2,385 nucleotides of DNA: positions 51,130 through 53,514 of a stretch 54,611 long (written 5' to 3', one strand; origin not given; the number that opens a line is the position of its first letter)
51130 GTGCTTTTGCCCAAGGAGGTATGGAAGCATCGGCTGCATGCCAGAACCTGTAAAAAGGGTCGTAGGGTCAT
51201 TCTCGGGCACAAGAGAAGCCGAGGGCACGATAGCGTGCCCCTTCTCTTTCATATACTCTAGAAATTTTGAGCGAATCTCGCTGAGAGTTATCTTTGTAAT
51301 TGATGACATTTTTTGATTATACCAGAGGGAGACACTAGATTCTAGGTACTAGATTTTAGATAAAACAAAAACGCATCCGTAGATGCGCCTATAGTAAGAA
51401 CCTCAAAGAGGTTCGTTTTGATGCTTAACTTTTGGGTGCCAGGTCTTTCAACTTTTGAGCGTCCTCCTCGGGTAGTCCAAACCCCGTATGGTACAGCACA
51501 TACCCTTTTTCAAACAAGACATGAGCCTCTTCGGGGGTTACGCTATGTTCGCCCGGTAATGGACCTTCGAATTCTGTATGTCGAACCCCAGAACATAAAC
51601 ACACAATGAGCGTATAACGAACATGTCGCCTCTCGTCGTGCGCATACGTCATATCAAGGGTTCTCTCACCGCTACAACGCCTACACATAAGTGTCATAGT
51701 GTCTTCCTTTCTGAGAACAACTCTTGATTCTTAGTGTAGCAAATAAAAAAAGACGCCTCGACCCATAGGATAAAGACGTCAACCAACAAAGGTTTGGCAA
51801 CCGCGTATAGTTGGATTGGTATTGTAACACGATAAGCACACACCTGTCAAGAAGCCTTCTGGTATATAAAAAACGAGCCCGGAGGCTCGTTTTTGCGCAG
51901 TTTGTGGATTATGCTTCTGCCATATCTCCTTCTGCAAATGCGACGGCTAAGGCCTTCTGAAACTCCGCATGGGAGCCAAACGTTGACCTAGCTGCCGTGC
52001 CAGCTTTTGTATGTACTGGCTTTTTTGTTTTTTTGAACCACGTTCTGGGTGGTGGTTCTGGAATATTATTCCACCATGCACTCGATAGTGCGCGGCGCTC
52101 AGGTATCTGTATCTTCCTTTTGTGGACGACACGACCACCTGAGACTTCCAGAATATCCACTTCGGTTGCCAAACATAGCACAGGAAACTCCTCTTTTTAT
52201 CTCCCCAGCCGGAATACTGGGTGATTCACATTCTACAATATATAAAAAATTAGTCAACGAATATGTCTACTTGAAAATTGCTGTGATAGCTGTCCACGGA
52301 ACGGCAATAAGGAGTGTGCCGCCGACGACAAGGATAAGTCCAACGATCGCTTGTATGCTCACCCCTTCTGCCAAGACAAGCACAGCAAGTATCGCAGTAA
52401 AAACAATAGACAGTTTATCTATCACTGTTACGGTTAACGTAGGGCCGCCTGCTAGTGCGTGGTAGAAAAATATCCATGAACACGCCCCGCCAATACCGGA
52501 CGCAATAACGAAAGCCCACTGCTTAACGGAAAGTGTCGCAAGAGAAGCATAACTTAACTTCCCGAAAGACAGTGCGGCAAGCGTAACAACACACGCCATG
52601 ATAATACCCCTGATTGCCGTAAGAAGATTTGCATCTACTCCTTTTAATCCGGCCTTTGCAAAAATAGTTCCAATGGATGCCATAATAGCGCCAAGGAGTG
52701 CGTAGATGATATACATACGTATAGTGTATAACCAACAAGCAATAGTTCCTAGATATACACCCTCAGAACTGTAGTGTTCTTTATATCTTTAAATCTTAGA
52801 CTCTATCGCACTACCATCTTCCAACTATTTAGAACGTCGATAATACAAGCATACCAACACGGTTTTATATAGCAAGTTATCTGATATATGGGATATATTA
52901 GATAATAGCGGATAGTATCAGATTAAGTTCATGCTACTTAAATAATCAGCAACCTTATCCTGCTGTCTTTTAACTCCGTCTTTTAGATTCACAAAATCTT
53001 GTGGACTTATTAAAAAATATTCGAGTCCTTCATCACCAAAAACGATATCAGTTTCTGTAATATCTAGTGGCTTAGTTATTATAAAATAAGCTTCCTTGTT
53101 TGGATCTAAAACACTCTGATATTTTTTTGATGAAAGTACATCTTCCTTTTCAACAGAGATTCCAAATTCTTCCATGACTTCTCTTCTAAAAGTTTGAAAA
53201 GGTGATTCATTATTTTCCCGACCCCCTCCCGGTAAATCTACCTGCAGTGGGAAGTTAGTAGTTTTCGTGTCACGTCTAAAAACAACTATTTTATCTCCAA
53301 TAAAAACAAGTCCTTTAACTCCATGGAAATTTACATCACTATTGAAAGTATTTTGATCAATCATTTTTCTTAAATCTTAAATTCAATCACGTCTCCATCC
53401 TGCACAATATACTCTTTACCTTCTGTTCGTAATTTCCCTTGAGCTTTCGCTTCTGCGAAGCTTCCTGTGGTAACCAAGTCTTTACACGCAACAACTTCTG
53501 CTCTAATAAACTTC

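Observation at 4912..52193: Ten GC-rich, Shine-Dalgarno-bearing cassettes (mostly ORFans) embedded in a low-GC, SD-poor housekeeping backbone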

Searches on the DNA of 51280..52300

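Call 72: search_rna_families(source=window, start=51280, end=52300, threshold=evalue, max_evalue=1)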
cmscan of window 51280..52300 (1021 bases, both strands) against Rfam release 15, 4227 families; matches with E-value up to 1: 2.
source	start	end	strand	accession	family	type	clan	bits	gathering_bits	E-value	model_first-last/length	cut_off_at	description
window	51857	51894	+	RF02064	STnc370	Gene; sRNA;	-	25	54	0.99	28-64/71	no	Enterobacterial sRNA STnc370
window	51365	51481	-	RF02766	Ysr49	Gene; sRNA;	-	18.2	95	0.84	1-124/124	no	Yersinia sRNA 49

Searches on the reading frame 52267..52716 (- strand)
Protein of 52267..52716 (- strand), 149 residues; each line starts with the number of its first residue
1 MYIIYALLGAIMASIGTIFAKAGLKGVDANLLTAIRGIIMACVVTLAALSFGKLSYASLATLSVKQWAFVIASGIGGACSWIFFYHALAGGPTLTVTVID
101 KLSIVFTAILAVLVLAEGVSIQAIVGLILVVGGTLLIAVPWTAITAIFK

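Call 52: find_encoding_contigs(protein=window:52267-52716:-, flank=10000, max_places=6)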
Protein window:52267-52716:- (149 aa): no gene with exactly this product is on record in the collection.

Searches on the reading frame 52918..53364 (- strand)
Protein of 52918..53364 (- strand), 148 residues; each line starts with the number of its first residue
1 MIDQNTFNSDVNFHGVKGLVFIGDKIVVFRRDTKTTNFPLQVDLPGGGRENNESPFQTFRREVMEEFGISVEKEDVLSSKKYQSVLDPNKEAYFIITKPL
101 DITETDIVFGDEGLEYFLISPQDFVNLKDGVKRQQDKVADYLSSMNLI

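Call 50: search_protein_families(library=pfam, proteins=[window:52918-53364:-], max_evalue=0.01)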
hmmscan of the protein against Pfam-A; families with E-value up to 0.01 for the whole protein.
window:52918-53364:- (148 aa): 1 family
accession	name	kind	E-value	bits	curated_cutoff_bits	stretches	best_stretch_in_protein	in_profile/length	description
PF00293.34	NUDIX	-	3e-10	40.7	21.1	1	21-135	10-128/134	NUDIX domain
